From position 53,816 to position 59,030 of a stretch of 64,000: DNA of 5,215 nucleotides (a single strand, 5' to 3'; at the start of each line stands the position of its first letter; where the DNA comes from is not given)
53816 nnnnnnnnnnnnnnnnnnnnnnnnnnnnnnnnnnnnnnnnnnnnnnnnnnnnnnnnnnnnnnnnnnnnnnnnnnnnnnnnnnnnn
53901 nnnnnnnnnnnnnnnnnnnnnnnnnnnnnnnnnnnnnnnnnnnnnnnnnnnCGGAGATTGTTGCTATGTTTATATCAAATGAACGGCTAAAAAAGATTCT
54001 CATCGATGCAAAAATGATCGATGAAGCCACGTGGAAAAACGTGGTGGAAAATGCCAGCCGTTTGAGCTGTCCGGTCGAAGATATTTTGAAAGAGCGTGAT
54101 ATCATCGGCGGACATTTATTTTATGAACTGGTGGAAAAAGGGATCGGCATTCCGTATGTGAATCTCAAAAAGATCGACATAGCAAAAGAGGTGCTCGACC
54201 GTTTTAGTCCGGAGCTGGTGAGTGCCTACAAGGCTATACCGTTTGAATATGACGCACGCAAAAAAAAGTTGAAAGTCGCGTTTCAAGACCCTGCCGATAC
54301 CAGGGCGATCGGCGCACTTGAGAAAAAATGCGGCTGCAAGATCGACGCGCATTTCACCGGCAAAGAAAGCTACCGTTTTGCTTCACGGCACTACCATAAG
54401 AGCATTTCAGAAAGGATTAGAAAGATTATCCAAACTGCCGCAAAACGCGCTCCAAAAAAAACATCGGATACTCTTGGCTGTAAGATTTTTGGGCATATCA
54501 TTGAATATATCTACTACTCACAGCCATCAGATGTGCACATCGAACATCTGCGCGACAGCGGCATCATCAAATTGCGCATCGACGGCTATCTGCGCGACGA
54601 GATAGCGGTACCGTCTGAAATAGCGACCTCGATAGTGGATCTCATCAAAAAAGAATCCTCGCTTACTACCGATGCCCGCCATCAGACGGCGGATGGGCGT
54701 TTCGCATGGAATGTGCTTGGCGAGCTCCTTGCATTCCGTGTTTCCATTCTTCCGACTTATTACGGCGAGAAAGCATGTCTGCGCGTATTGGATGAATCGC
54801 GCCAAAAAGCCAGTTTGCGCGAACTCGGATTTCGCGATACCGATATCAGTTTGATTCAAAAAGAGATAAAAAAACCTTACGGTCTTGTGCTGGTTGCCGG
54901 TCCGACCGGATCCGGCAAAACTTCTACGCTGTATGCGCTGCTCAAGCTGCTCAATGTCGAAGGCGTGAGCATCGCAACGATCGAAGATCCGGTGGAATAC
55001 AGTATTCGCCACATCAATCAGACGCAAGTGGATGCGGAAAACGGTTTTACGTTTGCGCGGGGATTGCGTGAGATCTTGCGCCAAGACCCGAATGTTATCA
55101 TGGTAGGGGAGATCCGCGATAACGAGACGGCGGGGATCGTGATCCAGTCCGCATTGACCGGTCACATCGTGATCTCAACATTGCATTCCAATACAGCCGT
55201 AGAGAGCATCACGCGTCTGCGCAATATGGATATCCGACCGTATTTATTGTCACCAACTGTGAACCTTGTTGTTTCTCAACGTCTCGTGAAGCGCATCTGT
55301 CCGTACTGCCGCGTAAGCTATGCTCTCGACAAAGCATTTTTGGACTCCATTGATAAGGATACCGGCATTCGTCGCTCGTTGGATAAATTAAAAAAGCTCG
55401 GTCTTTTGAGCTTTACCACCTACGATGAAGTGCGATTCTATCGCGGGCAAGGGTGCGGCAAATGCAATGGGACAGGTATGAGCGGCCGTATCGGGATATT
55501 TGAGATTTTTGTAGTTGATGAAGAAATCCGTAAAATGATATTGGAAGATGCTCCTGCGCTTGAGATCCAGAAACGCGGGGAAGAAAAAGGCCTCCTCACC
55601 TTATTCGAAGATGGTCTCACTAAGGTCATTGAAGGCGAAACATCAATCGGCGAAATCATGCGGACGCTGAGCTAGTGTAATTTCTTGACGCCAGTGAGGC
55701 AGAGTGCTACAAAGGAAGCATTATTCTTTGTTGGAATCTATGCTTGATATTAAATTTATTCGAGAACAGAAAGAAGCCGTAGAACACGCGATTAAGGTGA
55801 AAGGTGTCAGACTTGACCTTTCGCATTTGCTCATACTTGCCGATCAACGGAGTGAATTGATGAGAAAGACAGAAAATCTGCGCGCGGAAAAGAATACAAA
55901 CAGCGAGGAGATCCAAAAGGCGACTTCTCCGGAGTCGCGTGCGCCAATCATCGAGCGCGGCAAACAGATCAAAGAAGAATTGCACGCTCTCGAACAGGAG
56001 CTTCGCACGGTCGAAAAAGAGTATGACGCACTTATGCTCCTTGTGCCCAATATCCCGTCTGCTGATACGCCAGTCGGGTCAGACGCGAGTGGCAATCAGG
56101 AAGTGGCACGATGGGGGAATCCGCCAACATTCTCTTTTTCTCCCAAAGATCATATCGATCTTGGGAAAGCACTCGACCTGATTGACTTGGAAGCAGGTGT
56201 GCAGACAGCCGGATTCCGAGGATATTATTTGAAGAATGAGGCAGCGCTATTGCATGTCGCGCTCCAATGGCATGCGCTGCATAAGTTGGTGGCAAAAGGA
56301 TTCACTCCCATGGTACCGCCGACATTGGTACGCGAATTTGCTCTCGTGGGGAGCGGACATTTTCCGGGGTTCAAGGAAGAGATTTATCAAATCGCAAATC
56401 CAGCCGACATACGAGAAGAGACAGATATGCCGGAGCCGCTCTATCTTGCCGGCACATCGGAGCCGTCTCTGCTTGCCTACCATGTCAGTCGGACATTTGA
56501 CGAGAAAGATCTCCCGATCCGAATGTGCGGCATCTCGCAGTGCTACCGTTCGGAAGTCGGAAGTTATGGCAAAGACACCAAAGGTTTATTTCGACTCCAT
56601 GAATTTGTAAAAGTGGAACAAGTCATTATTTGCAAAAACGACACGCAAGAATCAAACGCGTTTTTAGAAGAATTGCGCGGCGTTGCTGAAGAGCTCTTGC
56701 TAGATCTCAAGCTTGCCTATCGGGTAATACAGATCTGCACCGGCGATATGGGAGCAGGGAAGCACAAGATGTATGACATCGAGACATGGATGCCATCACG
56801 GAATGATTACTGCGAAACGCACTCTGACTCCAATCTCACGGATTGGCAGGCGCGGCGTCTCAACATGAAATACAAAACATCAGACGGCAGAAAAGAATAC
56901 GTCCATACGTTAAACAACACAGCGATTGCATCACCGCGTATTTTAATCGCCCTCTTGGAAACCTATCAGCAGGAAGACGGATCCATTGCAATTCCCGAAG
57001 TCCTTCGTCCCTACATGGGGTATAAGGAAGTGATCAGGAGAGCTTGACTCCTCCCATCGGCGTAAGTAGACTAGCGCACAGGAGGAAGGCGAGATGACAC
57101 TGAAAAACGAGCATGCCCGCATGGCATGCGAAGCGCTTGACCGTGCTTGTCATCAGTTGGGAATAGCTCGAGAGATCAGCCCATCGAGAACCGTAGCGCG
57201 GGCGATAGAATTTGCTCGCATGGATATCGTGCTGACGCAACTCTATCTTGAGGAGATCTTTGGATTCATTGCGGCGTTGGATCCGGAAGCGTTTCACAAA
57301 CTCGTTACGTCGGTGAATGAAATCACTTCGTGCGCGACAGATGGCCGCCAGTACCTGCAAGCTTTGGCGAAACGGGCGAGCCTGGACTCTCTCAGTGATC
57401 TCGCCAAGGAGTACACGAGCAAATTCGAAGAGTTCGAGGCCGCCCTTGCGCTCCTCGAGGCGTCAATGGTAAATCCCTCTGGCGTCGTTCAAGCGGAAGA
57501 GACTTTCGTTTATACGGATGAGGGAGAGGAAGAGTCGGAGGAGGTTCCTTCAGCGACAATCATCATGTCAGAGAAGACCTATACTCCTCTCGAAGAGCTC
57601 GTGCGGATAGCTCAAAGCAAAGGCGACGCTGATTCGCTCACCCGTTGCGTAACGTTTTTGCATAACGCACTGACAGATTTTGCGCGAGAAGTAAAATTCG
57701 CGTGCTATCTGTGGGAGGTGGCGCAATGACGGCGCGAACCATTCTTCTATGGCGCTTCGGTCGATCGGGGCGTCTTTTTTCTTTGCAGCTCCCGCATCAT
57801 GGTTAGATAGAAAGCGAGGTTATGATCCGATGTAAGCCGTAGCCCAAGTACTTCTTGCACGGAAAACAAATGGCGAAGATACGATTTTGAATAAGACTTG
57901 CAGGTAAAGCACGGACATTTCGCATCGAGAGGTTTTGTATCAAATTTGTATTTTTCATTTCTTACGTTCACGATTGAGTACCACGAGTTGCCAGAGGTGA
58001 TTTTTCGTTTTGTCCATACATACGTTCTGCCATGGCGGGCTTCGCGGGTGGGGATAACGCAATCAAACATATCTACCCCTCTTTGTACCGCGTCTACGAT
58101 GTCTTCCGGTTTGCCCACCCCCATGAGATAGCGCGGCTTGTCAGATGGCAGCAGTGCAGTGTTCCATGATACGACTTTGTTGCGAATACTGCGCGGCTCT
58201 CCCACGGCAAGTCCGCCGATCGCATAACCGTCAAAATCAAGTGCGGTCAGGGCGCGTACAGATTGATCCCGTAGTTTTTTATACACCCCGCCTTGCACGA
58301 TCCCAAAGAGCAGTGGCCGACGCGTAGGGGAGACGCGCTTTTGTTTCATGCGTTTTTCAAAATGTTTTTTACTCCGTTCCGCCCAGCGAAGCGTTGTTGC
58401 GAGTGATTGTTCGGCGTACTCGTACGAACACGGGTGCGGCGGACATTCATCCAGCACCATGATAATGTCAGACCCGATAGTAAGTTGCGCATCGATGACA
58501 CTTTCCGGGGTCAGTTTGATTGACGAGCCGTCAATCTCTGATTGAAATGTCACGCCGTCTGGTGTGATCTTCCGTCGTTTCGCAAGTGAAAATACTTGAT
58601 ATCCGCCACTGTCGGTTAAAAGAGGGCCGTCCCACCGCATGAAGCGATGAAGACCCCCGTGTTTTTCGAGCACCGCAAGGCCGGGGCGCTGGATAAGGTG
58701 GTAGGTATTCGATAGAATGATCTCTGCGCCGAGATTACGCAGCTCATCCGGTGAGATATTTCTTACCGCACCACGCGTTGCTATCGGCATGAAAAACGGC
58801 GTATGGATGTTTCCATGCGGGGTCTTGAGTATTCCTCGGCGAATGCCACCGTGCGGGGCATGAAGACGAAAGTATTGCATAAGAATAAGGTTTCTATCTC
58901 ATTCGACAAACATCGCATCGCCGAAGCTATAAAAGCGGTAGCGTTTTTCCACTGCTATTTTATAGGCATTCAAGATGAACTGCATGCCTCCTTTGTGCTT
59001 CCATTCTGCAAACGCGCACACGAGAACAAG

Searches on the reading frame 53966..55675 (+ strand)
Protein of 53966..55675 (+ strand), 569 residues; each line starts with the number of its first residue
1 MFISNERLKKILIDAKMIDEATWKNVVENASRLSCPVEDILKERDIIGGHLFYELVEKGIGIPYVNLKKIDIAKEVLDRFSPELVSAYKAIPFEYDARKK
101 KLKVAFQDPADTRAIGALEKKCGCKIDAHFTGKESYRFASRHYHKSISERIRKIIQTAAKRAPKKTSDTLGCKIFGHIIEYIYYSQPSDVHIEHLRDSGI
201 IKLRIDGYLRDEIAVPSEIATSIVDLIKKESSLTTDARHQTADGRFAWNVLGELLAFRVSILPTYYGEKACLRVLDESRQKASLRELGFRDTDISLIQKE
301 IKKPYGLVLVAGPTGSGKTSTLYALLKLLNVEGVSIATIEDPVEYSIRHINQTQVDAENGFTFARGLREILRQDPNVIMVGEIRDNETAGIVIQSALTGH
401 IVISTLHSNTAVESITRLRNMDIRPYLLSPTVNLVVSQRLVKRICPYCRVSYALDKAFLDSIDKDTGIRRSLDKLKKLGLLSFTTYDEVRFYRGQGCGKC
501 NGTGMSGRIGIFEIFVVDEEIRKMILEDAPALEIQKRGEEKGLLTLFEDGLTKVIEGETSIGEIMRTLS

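Call 8: search_protein_families(library=pfam, proteins=[window:53966-55675:+], max_evalue=0.01)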
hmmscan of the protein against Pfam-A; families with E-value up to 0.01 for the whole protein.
window:53966-55675:+ (569 aa): 7 families
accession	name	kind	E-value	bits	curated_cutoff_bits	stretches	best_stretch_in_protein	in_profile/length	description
PF00437.27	T2SSE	-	2.8e-106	355.8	24.9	1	174-566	11-370/370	Type II/IV secretion system protein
PF05157.20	MshEN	-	2e-08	34.5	23.1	1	61-129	2-69/90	MshEN domain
PF13191.12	AAA_16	-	0.0013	19.7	32.6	1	300-336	15-55/167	AAA ATPase domain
PF13401.12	AAA_22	-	0.0018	19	27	1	305-350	5-50/130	AAA domain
PF20720.3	nSTAND3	-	0.0032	17.6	27.2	0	300-344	12-56/155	Novel STAND NTPase 3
PF13476.12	AAA_23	-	0.0035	18.5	27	0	289-325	10-39/201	AAA domain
PF25199.1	nSTAND_NTPase5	-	0.0052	17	34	0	298-351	34-88/145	Novel STAND NTPase 5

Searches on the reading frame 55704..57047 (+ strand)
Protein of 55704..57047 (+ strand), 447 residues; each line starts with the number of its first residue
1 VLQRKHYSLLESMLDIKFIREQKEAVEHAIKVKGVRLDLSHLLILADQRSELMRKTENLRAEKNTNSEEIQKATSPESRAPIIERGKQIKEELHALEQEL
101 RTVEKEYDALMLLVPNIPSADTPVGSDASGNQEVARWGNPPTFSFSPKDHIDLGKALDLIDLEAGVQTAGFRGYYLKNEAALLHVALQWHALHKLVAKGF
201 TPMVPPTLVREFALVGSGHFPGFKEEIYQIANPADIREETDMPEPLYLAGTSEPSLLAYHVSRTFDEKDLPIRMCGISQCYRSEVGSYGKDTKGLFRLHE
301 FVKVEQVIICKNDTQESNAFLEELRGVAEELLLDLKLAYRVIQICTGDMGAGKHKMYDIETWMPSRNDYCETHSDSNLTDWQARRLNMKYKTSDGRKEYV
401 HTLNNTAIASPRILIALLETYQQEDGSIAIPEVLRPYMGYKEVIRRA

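Call 8: search_protein_families(library=pfam, proteins=[window:55704-57047:+], max_evalue=0.01)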
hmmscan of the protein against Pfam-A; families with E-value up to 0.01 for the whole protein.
window:55704-57047:+ (447 aa): 2 families
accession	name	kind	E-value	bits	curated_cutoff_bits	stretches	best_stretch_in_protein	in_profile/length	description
PF00587.30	tRNA-synt_2b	-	1e-29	104.3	29.3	1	244-421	9-179/179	tRNA synthetase class II core domain (G, H, P, S and T)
PF02403.27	Seryl_tRNA_N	-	5.1e-23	81.8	28.2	1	13-118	1-108/108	Seryl-tRNA synthetase N-terminal domain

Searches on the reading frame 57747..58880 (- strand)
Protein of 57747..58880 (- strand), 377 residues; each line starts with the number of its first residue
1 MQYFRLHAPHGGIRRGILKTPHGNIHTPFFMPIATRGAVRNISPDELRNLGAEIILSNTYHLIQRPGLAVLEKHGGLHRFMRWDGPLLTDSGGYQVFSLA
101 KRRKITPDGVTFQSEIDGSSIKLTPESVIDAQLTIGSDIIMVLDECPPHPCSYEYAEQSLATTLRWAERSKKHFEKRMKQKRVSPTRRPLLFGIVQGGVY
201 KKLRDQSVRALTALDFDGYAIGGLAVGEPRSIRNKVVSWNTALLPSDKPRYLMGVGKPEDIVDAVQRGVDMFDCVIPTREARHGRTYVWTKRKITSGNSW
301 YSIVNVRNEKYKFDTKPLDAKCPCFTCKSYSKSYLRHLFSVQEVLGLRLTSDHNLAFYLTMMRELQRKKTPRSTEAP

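Call 8: search_protein_families(library=pfam, proteins=[window:57747-58880:-], max_evalue=0.01)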
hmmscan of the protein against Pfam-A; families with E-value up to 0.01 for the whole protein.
window:57747-58880:- (377 aa): 1 family
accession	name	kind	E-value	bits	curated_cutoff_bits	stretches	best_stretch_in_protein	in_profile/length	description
PF01702.25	TGT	-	1.2e-141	472.4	26.3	1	13-366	3-336/357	Queuine tRNA-ribosyltransferase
